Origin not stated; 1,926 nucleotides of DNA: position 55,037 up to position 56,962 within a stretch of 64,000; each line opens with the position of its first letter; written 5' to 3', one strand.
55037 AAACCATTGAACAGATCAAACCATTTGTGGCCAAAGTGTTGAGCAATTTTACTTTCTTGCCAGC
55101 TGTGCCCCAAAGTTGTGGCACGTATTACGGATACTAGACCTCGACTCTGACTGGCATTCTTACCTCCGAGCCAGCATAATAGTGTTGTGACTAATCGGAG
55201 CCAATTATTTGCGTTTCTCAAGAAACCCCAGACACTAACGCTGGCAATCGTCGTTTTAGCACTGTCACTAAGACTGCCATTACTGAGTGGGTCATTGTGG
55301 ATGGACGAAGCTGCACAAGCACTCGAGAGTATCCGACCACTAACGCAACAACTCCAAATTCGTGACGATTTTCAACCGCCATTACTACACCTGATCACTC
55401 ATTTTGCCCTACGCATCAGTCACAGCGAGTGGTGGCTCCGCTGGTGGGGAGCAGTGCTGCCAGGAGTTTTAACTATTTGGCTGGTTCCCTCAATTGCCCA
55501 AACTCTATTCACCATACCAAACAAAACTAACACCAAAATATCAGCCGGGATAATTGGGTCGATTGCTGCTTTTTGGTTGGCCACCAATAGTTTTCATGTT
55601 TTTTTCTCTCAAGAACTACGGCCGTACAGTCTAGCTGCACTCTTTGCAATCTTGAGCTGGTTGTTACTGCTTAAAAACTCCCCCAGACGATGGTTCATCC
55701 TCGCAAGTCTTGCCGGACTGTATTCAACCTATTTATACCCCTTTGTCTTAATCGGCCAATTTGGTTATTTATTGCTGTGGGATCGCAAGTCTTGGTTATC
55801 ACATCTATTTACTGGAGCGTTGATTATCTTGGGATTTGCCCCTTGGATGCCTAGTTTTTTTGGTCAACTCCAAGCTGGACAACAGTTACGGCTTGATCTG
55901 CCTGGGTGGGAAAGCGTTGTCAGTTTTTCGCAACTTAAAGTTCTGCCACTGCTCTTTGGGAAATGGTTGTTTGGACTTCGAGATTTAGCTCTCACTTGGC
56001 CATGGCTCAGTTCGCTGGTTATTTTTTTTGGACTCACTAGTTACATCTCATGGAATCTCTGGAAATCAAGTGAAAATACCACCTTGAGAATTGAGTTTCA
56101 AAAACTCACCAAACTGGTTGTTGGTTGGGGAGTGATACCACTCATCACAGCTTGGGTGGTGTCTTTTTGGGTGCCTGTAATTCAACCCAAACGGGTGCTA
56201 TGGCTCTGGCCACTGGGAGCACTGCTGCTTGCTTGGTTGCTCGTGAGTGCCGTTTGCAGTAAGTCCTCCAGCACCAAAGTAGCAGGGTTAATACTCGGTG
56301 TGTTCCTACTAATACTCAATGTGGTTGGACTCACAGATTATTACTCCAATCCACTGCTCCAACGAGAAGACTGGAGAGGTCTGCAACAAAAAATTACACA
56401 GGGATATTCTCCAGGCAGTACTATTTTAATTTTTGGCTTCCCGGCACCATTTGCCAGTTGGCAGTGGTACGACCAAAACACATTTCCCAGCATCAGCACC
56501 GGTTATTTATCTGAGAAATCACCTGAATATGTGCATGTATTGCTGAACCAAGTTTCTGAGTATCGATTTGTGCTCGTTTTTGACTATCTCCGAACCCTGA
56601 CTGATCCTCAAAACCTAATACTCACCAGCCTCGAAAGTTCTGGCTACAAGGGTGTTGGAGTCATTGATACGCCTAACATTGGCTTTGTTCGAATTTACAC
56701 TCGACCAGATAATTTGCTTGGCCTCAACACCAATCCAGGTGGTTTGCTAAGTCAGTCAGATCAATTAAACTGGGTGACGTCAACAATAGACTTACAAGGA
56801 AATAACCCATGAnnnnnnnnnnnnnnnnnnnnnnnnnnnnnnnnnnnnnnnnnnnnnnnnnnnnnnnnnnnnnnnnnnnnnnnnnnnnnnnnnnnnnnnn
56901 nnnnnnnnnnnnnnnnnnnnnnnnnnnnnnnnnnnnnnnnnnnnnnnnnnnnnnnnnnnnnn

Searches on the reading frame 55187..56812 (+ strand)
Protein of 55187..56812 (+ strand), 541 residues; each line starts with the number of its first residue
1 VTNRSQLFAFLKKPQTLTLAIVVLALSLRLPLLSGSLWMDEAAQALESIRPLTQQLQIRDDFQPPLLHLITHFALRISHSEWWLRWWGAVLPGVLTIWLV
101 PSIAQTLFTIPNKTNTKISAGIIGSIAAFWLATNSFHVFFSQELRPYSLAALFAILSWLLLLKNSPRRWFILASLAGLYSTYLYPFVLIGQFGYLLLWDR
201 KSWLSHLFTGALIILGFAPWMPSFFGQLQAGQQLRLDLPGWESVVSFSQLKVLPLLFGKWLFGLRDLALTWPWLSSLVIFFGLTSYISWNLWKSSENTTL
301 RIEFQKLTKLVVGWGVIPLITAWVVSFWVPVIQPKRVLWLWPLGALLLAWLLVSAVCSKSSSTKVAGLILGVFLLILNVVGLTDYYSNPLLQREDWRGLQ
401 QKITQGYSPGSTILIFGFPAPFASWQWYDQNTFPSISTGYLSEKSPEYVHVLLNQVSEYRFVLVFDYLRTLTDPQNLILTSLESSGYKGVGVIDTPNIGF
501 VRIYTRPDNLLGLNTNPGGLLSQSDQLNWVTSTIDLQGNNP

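Call 4: search_protein_families(library=pfam, proteins=[window:55187-56812:+], max_evalue=0.01)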
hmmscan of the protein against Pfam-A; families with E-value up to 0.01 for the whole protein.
window:55187-56812:+ (541 aa): 0 families

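Call 7: search_protein_families(library=ncbifam, proteins=[window:55187-56812:+], max_evalue=0.1)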
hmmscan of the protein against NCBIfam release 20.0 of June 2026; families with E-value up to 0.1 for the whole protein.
window:55187-56812:+ (541 aa): 0 families

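Call 52: find_homologous_proteins(query=window:55187-56812:+, max_evalue=0.001)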
Query window:55187-56812:+ (541 aa): 676 proteins with E <= 0.001 among 8000 candidates; the best 120 are listed.
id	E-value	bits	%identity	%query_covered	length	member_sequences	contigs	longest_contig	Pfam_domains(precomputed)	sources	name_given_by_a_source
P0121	0.0e+0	1208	100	100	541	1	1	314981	-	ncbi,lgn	-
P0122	2.9e-209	714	64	92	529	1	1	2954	-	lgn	-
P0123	7.2e-207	707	61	94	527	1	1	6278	-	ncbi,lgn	-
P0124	4.8e-205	701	61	97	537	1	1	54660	-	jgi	jgi:uncharacterized membrane protein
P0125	2.2e-203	695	63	94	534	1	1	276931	-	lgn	-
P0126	8.5e-201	687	63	91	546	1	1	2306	-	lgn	-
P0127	9.0e-200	683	61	93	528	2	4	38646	-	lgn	-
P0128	7.8e-198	677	63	93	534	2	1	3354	-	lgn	-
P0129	3.1e-196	672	62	92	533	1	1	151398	-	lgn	-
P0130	1.9e-131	458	49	90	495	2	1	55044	PF13231.13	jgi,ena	-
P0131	4.4e-131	456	47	92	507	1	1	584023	PF13231.13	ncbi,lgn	-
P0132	1.3e-128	448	48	91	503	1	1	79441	PF13231.13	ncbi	-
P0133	3.2e-128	447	47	91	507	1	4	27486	PF13231.13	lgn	-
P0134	3.6e-127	443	48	91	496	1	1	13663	PF13231.13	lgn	-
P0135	2.4e-126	441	47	94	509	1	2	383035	PF13231.13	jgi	jgi:mannosyltransferase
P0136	2.7e-126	441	45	88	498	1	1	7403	PF13231.13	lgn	-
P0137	3.1e-126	440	47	91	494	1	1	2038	PF13231.13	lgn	-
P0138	6.2e-125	436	45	89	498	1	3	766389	PF13231.13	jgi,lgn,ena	-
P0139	8.7e-124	432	45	91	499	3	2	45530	PF13231.13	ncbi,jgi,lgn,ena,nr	ncbi:glycosyltransferase family 39 protein [Patescibacteria group bacterium]|nr:glycosyltransferase 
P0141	2.7e-123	431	44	92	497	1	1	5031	PF13231.13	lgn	-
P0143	6.4e-123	429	45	88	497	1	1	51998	PF13231.13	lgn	-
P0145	1.8e-122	428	45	89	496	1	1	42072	PF13231.13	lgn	-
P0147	4.5e-122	427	46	92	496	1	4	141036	PF13231.13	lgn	-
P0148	7.1e-122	426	45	89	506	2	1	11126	PF13231.13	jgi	-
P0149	8.3e-122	426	44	91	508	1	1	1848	PF13231.13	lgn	-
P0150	1.3e-121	425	43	89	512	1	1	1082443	PF13231.13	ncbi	-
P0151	1.5e-121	425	44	92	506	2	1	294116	PF13231.13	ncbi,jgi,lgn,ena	-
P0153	2.0e-121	425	45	89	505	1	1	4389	PF13231.13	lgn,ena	-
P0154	2.3e-121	424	45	90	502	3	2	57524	PF13231.13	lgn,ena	-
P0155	2.9e-121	424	44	89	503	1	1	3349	PF13231.13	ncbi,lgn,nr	ncbi:glycosyltransferase family 39 protein [Candidatus Woesebacteria bacterium]|nr:glycosyltransfera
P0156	3.2e-121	424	45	92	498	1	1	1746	PF13231.13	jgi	jgi:mannosyltransferase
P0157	4.3e-121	423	48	89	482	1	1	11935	PF13231.13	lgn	-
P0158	4.3e-121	423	46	90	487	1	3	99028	PF13231.13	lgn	-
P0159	1.0e-120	422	45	89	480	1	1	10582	PF13231.13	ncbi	ncbi:MAG: glycosyltransferase family 39 protein [Candidatus Paceibacterota bacterium]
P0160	1.1e-120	422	45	91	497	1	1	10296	PF13231.13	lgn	-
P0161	1.4e-120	422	44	89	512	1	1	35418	PF13231.13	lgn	-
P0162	1.7e-120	421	43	88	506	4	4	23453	PF13231.13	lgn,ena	-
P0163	1.8e-120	421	45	91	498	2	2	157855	PF13231.13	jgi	-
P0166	3.4e-120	420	49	91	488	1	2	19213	PF13231.13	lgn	-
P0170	8.7e-120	419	44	92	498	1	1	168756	PF13231.13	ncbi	-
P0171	8.9e-120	419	43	87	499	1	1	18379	PF13231.13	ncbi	ncbi:MAG TPA: glycosyltransferase family 39 protein [Patescibacteria group bacterium]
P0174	5.0e-119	417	44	95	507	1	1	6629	PF13231.13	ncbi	-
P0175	5.5e-119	416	45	89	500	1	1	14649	PF13231.13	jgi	jgi:uncharacterized membrane protein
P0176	7.0e-119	416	46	87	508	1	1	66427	PF13231.13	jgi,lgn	-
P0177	8.0e-119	416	44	90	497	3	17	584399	PF13231.13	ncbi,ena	-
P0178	8.0e-119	416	45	91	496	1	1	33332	PF13231.13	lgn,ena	-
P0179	1.0e-118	416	45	92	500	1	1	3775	PF13231.13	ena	-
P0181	1.4e-118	415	44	91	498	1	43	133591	PF13231.13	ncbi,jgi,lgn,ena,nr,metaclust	ncbi:MAG: hypothetical protein HN846_00575 [Candidatus Pacebacteria bacterium]|jgi:mannosyltransfera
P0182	1.9e-118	415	44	95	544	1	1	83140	PF13231.13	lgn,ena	-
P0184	2.6e-118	414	43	91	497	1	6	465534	PF13231.13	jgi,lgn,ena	jgi:uncharacterized membrane protein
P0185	3.3e-118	414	45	91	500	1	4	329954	PF13231.13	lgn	-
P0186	4.5e-118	413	45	92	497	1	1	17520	PF13231.13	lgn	-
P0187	6.5e-118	413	44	91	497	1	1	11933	PF13231.13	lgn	-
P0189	7.5e-118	413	45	89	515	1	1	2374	PF13231.13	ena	-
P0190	7.7e-118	413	44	89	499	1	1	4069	PF13231.13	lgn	-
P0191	7.9e-118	413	43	93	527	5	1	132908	PF13231.13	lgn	-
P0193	1.1e-117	412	46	87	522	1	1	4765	PF13231.13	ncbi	-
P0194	1.1e-117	412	44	93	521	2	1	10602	PF13231.13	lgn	-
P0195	1.3e-117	412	45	87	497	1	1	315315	PF13231.13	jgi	jgi:mannosyltransferase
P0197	1.3e-117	412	43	88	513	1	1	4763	PF13231.13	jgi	jgi:uncharacterized membrane protein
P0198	1.4e-117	412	45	91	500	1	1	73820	PF13231.13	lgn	-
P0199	1.5e-117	412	44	87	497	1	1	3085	PF13231.13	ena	-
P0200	1.5e-117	412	45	91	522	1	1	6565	PF13231.13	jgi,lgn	jgi:uncharacterized membrane protein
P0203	2.4e-117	411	46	90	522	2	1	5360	PF13231.13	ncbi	-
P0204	2.6e-117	411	47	90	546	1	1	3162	PF13231.13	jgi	jgi:mannosyltransferase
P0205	3.5e-117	411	44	87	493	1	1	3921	PF13231.13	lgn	-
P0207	5.2e-117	410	44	88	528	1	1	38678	PF13231.13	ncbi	-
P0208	7.9e-117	409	42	90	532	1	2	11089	PF13231.13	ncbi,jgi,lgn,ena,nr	ncbi:MAG: hypothetical protein GW941_00145 [Candidatus Pacebacteria bacterium]|nr:hypothetical prote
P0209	8.2e-117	409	43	88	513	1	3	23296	PF13231.13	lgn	-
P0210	9.1e-117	409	44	94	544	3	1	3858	PF13231.13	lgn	-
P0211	1.2e-116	409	45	91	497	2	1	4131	PF13231.13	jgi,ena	-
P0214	1.5e-116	408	43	87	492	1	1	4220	PF13231.13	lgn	-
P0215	1.6e-116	408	44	93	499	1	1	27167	PF13231.13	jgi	jgi:mannosyltransferase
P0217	1.7e-116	408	41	93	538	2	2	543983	PF13231.13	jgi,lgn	jgi:uncharacterized membrane protein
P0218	2.1e-116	408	43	91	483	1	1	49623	PF13231.13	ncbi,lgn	-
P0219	3.4e-116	407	45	91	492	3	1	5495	PF13231.13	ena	-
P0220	3.5e-116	407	43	88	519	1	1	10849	PF13231.13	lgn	-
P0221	3.5e-116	407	45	93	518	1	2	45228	PF13231.13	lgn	-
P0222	3.6e-116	407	45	91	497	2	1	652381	PF13231.13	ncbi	ncbi:MAG: glycosyltransferase family 39 protein [Patescibacteria group bacterium]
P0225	5.1e-116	407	44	92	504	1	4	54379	PF13231.13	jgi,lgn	jgi:uncharacterized membrane protein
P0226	5.9e-116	406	43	91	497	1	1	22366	PF13231.13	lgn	-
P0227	6.0e-116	406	44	88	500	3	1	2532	PF13231.13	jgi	-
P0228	6.2e-116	406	43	92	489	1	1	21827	PF13231.13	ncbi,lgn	-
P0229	8.4e-116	406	43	91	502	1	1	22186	PF13231.13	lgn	-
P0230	8.8e-116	406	44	94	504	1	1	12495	PF13231.13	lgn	-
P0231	9.2e-116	406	42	91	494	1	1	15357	PF13231.13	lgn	-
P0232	9.5e-116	406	43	88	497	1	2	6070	PF13231.13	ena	-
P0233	1.0e-115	406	44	91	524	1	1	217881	PF13231.13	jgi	jgi:uncharacterized membrane protein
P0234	1.2e-115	406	44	87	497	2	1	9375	PF13231.13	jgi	-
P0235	1.4e-115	405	43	88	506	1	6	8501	PF13231.13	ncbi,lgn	-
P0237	1.7e-115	405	43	89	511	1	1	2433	PF13231.13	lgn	-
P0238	1.9e-115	405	45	91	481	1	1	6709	PF13231.13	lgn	-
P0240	2.8e-115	404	44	88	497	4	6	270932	PF13231.13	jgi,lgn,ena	jgi:mannosyltransferase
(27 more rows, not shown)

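Call 61: predict_structure(alignment_id=A3)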
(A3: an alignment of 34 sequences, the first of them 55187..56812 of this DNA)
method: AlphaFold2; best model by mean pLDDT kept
length: 541 residues; sequences in the alignment: 34
mean_pLDDT: 88.0   pTM: 0.86
mean pLDDT of the five models: 88.0, 86.4, 85.5, 84.3, 83.9
residues with pLDDT >= 90: 348; 70-90: 147; 50-70: 17; < 50: 29
segments of 3 or more residues with pLDDT < 50: 515-541
pLDDT, mean of each block of 10 residues (from residue 1): 78 88 92 86 92 87 87 96 91 94 95 87 95 77 68 96 95 96 94 96 94 96 91 85 79 86 85 93 97 88 95 95 92 80 94 96 98 94 89 90 96 95 95 94 86 94 91 92 95 90 89 51 45 37 38
secondary structure, 60 per line:
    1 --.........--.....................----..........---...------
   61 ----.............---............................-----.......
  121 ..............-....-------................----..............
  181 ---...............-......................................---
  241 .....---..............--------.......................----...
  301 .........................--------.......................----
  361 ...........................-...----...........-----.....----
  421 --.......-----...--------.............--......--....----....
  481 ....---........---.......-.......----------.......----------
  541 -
elements in order: H3-11 H14-34 H39-48 H65-77 H81-108 H114-134 H136-139 H147-162 H167-180 H184-198 H200-237 H241-245 H249-262 H271-293 H298-325 H334-356 H361-387 H396-406 E412-416 H423-429 E435-437 H446-458 E461-466 H469-472 H477-484 E488-495 E499-505 H507-513 H524-530

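Call 64: fold_search(model_id=the predicted structure, library=pdb)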
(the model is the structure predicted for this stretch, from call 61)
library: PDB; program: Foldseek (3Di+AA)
matches with E <= 10: 510; with E <= 0.001: 9
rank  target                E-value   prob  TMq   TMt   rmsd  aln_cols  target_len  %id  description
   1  9s6t_A                6.2e-06  1.00  0.53  0.58   7.6       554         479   14  Ternary cryo-EM structure of chicken ALG12 with Dol25-PP-GlcNAc2Man7, Dol25-P-Man, and Fab (released 2026-03-18)
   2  9s6s_A                1.7e-05  1.00  0.50  0.50   8.7       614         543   11  Ternary cryo-EM structure of human ALG9 with Dol25-PP-GlcNAc2Man6, Dol25-P-Man and Fab (released 2026-03-18)
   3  9s6u_A                5.9e-05  1.00  0.52  0.51   8.4       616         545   11  Ternary cryo-EM structure of human ALG9 with Dol25-PP-GlcNAc2Man8, Dol25-P-Man and Fab (released 2026-03-18)
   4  7zli_A                8.3e-05  1.00  0.42  0.36  12.3       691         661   12  Cryo-EM structure of C-mannosyltransferase CeDPY19, in complex with Dol25-P-Man and bound to CMT2-Fab and anti-Fab nan (released 2023-01-11)
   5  7zlg_A                1.4e-04  1.00  0.30  0.27  14.6       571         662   13  Cryo-EM structure of C-mannosyltransferase CeDPY19, in complex with acceptor peptide and bound to CMT2-Fab and anti-Fa (released 2023-01-11)
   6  5ezm                  1.9e-04  1.00  0.46  0.46  10.7       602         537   11  Crystal Structure of ArnT from Cupriavidus metallidurans in the apo state (released 2016-02-17)
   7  7zlh_A                3.8e-04  1.00  0.29  0.26  15.1       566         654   14  Cryo-EM structure of C-mannosyltransferase CeDPY19, in apo state, bound to CMT2-Fab and anti-Fab nanobody (released 2023-01-11)
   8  6gxc_A                6.6e-04  1.00  0.41  0.34  11.0       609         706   11  Bacterial oligosaccharyltransferase PglB in complex with an inhibitory peptide and a reactive lipid-linked oligosaccha (released 2018-11-14)
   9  5f15                  6.9e-04  1.00  0.49  0.49  10.1       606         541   12  Crystal Structure of ArnT from Cupriavidus metallidurans bound to Undecaprenyl phosphate (released 2016-02-17)
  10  3rce_A                3.5e-03  1.00  0.45  0.37  10.5       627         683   10  Bacterial oligosaccharyltransferase PglB (released 2011-06-15)
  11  5ogl_A                4.7e-03  1.00  0.40  0.32  11.6       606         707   12  Structure of bacterial oligosaccharyltransferase PglB in complex with an acceptor peptide and an lipid-linked oligosac (released 2017-10-25)
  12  8imx_U                3.3e-02  0.99  0.30  0.37  14.8       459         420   11  Cryo-EM structure of GPI-T with a chimeric GPI-anchored protein (released 2023-08-16)
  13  6p25_B                3.9e-02  1.00  0.27  0.22   6.7       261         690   13  Structure of S. cerevisiae protein O-mannosyltransferase Pmt1-Pmt2 complex bound to the sugar donor and a peptide acce (released 2019-07-10)
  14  9ub7_B                3.9e-02  1.00  0.35  0.45  13.9       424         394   15  Structure of glycosylphosphatidylinositol transamidase,state 1 (released 2026-04-08)
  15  6gv1_A                8.1e-02  0.25  0.13  0.17  21.8       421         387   14  Crystal structure of E.coli Multidrug/H+ antiporter MdfA in outward open conformation with bound Fab fragment (released 2018-10-03)
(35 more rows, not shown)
